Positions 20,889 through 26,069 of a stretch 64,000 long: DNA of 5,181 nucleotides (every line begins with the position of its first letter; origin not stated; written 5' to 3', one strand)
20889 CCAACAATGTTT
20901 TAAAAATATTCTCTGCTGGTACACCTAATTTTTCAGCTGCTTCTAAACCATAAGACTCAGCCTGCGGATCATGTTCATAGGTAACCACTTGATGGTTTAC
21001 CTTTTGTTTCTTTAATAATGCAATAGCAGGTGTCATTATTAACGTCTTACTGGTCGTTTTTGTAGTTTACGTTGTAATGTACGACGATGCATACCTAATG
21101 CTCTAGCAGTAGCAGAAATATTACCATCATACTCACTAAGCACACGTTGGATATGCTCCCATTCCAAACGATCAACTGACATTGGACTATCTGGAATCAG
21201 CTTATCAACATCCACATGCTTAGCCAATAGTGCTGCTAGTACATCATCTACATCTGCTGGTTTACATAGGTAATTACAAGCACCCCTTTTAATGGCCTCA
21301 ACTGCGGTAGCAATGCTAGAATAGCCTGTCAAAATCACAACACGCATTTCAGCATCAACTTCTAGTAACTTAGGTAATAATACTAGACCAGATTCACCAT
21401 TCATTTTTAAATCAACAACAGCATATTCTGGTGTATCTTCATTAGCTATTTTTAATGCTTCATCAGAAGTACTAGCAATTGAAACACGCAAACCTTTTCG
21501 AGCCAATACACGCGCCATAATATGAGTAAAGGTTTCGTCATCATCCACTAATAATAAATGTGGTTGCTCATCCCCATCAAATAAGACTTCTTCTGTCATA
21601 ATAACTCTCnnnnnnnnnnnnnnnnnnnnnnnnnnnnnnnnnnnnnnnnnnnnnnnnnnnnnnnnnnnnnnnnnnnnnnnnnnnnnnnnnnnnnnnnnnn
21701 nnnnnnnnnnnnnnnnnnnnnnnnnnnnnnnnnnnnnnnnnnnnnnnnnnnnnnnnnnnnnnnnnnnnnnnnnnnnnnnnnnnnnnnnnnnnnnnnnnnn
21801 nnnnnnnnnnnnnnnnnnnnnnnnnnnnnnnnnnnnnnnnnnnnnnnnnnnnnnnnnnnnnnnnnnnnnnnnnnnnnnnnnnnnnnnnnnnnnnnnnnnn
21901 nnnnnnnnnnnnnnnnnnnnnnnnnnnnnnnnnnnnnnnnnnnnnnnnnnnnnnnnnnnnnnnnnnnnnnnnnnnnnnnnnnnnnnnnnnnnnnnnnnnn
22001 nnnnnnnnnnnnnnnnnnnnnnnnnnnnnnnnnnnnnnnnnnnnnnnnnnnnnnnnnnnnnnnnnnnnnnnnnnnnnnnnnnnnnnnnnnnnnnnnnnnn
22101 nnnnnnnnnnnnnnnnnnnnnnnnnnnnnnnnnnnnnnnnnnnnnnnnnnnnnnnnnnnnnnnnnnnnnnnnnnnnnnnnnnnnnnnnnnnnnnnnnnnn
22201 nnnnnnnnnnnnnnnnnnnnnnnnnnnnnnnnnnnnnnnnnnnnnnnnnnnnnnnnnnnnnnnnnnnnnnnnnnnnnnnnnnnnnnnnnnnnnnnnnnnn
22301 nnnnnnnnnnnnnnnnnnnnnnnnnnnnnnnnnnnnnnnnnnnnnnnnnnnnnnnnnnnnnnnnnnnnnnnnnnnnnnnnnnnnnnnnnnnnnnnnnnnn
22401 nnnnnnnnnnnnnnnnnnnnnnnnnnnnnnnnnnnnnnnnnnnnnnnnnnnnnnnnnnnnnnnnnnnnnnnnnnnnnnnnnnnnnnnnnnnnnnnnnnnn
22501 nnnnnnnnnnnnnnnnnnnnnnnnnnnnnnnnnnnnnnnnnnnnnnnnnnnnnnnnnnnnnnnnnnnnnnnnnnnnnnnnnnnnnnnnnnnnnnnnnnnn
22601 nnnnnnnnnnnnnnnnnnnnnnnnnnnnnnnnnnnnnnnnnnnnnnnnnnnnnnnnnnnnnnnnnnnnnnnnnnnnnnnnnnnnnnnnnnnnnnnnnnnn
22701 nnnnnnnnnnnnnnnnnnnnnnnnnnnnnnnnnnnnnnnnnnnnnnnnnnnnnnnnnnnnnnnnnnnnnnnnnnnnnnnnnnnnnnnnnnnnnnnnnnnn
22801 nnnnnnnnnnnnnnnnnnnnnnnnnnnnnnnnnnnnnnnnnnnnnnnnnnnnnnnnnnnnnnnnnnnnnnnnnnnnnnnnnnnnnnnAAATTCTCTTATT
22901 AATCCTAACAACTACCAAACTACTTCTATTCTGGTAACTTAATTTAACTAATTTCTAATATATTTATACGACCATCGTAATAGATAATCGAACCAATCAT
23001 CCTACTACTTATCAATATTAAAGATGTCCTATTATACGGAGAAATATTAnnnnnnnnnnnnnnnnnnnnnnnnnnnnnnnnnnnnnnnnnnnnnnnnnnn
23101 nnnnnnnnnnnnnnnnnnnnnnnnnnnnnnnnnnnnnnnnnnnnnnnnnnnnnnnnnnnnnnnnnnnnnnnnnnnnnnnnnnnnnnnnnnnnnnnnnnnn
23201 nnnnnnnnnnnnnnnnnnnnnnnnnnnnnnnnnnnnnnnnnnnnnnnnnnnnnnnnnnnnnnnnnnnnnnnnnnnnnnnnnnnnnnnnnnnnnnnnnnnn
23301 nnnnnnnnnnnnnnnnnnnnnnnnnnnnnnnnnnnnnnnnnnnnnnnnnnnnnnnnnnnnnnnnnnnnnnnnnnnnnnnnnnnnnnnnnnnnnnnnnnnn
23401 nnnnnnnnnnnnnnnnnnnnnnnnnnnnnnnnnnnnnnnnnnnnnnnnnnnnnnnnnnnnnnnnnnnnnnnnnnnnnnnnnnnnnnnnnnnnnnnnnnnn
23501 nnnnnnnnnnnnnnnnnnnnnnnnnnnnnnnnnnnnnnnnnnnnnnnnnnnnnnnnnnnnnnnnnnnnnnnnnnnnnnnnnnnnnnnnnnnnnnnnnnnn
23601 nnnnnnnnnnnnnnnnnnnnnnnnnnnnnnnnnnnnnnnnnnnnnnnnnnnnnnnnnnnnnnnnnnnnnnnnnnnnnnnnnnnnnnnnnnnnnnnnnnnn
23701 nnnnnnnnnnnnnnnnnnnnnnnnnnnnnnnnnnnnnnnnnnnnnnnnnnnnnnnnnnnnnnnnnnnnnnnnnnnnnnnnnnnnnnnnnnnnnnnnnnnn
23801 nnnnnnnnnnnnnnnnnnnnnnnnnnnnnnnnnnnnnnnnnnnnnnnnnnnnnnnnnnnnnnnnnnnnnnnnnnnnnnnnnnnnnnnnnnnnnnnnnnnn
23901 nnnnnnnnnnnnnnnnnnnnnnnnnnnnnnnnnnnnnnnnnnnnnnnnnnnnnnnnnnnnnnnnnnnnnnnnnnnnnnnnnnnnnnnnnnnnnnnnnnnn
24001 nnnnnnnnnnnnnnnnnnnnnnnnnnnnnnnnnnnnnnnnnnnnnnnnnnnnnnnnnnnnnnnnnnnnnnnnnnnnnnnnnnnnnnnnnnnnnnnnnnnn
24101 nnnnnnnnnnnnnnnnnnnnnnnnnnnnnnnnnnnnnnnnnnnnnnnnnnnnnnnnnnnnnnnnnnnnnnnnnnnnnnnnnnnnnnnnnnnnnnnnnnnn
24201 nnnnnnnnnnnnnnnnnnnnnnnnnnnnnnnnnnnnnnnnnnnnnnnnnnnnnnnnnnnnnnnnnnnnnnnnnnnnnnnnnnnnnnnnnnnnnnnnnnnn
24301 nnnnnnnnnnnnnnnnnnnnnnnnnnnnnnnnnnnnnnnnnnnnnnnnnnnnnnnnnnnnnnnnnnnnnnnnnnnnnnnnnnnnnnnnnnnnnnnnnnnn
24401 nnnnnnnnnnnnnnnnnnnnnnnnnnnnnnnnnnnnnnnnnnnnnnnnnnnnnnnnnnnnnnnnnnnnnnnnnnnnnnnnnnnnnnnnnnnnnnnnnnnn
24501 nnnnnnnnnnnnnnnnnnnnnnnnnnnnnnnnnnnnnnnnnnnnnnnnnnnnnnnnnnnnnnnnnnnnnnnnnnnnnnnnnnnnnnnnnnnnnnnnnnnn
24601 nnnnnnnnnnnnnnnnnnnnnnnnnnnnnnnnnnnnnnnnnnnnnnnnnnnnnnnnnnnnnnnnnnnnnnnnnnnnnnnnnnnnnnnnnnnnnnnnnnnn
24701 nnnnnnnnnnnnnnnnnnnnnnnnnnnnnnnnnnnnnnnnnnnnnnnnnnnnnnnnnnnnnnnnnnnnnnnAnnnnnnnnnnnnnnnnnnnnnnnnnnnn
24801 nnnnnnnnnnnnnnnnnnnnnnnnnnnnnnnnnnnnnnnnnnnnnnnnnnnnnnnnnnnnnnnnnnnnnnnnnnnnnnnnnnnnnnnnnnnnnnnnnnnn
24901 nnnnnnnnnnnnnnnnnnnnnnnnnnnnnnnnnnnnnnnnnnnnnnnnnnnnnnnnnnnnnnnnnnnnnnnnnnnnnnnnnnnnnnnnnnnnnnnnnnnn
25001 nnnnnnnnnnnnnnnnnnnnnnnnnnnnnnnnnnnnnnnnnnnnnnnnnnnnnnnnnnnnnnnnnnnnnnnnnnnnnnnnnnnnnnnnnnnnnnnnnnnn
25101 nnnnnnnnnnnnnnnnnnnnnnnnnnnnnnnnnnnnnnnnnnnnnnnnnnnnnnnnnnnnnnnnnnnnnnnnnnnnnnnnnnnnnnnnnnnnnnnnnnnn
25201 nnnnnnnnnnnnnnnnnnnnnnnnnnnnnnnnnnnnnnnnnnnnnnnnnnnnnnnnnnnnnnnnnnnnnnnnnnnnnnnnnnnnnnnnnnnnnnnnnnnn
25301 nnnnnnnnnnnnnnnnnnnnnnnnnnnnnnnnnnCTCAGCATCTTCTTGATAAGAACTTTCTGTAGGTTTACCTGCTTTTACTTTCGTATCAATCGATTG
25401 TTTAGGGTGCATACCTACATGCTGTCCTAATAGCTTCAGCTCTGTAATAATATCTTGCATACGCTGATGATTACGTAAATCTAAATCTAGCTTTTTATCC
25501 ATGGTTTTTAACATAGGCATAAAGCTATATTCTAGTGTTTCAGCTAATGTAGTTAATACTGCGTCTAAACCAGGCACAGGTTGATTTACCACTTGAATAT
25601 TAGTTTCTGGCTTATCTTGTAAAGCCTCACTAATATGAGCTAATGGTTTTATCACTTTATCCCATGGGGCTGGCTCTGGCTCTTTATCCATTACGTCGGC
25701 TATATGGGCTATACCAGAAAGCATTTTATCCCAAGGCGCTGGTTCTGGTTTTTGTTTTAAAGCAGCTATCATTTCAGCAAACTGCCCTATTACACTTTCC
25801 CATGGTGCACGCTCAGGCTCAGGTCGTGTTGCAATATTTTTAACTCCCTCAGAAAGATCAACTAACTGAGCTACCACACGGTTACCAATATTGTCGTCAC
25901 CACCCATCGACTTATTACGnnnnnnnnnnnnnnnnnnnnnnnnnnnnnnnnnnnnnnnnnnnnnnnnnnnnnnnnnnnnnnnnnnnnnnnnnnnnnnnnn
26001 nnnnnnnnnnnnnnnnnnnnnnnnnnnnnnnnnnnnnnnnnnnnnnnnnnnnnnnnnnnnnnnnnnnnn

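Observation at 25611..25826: Three tandem roughly 23-residue PEPAPW repeats near the C-terminus of the giant ATPase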

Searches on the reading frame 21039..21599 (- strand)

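Call 12: search_protein_families(library=pfam, proteins=[window:21039-21599:-], max_evalue=1)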
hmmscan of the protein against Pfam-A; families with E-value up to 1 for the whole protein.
window:21039-21599:- (186 aa): 11 families
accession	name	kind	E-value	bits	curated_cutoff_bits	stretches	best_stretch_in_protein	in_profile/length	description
PF00072.30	Response_reg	-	1.1e-21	77.5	30.2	1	16-124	2-110/111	Response regulator receiver domain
PF02954.25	HTH_8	-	5.1e-12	45.8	22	1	143-181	3-41/42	Bacterial regulatory protein, Fis family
PF13556.12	HTH_30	-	3.4e-06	27.2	27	1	153-181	7-35/59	PucR C-terminal helix-turn-helix domain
PF20432.4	Xre-like-HTH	-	0.0089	16.7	25.8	1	144-182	9-46/63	Antitoxin Xre-like helix-turn-helix domain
PF13518.12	HTH_28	-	0.04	14.5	25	1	152-177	8-31/52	Helix-turn-helix domain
PF06234.18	TmoB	-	0.044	14.4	25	1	6-53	7-52/78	Toluene-4-monooxygenase system protein B (TmoB)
PF06892.16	Phage_CP76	-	0.055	13.8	26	1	150-180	7-37/146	Phage regulatory protein CII (CP76)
PF13551.12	HTH_29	-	0.068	13.7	28.1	1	157-177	9-31/64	Winged helix-turn helix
PF13384.12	HTH_23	-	0.073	13.4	24.6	1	159-177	18-36/50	Homeodomain-like domain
PF13477.12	Glyco_trans_4_2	-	0.08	13.6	23.4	1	15-65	3-51/139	Glycosyl transferase 4-like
PF02845.22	CUE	-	0.18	11.9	21.1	0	148-164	18-34/42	CUE domain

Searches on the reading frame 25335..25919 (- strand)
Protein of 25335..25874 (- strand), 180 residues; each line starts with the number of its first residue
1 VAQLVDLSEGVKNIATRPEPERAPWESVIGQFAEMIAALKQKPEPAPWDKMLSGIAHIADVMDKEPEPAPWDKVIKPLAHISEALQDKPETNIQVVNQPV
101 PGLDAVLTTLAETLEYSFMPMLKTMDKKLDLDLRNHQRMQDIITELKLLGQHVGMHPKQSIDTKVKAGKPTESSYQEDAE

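Call 38: find_homologous_proteins(query=window:25335-25874:-, max_evalue=0.001)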
Query window:25335-25874:- (180 aa): 3 proteins with E <= 0.001 among 150 candidates.
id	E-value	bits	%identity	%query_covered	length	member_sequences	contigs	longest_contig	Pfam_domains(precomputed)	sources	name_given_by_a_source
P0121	2.9e-74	267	96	72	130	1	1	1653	-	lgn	-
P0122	5.1e-16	77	37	69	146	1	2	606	-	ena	-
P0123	1.5e-15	75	35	87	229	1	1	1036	-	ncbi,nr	ncbi:hypothetical protein A3715_33605 [Oleiphilus sp. HI0009]|nr:hypothetical protein A3715_33605 [O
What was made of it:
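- Tried and rejected: Word-indexed homology search with the 180-aa tail alone returned only three fragments and was uninformative (call 38).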

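Call 45: search_protein_representatives(protein=window:25335-25874:-)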
Query: 180 residues. Proteins with E-value up to 0.001 (for the whole library): 59; up to 1e-10: 18; up to 1e-30: 0. The best 59 are listed.
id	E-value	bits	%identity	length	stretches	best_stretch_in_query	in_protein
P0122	1.6e-16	76.9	49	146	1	65-152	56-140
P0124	1.3e-15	74.0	42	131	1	74-158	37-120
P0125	3.1e-15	72.8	50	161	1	91-164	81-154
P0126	5.4e-15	72.0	44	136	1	92-172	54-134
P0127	6.9e-15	71.6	52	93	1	91-152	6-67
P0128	9.9e-15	71.1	46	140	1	64-149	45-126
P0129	1.8e-14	70.3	38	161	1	51-150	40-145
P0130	3.8e-14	69.2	55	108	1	90-149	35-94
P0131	9.1e-14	68.0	44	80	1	80-150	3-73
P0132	2.0e-13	66.8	38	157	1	1-149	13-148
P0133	3.0e-13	66.3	39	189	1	59-155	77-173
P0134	9.9e-13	64.6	47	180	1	79-150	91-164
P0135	1.7e-12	63.9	49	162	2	90-149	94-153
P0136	2.6e-12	63.2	49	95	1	79-149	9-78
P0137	8.9e-12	61.5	41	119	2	67-157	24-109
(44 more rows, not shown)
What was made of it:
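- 25419..25613 (-): Terminal tail module (aa 1727-1791): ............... followed by a long helix at 1742-1791 (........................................). It is the most widely conserved part of the tail. The phmmer search of the tail against 1.84 billion representatives matched mainly query positions 90-150 (call 45).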

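Call 68: predict_structure(alignment_id=A2)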
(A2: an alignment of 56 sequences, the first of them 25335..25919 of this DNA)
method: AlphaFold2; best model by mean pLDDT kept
length: 195 residues; sequences in the alignment: 56
mean_pLDDT: 57.4   pTM: 0.24
mean pLDDT of the five models: 57.4, 56.7, 52.9, 45.2, 41.8
residues with pLDDT >= 90: 0; 70-90: 21; 50-70: 126; < 50: 48
segments of 3 or more residues with pLDDT < 50: 1-8, 105-107, 109-114, 170-184, 189-195
pLDDT, mean of each block of 10 residues (from residue 1): 46 57 60 52 62 55 60 55 60 62 49 52 62 63 74 78 66 42 44 42
secondary structure, 60 per line:
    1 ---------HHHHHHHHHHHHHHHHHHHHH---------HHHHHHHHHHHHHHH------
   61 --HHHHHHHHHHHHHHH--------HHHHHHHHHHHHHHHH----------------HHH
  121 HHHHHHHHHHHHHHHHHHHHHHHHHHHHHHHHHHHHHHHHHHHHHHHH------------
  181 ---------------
elements in order: H10-30 H40-54 H63-77 H86-101 H118-168
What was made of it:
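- On Lipid-binding amphipathic helix repeats (apolipoprotein, synuclein or MTS-like): The tail model has pTM 0.24 and mean pLDDT 57 (call 68).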
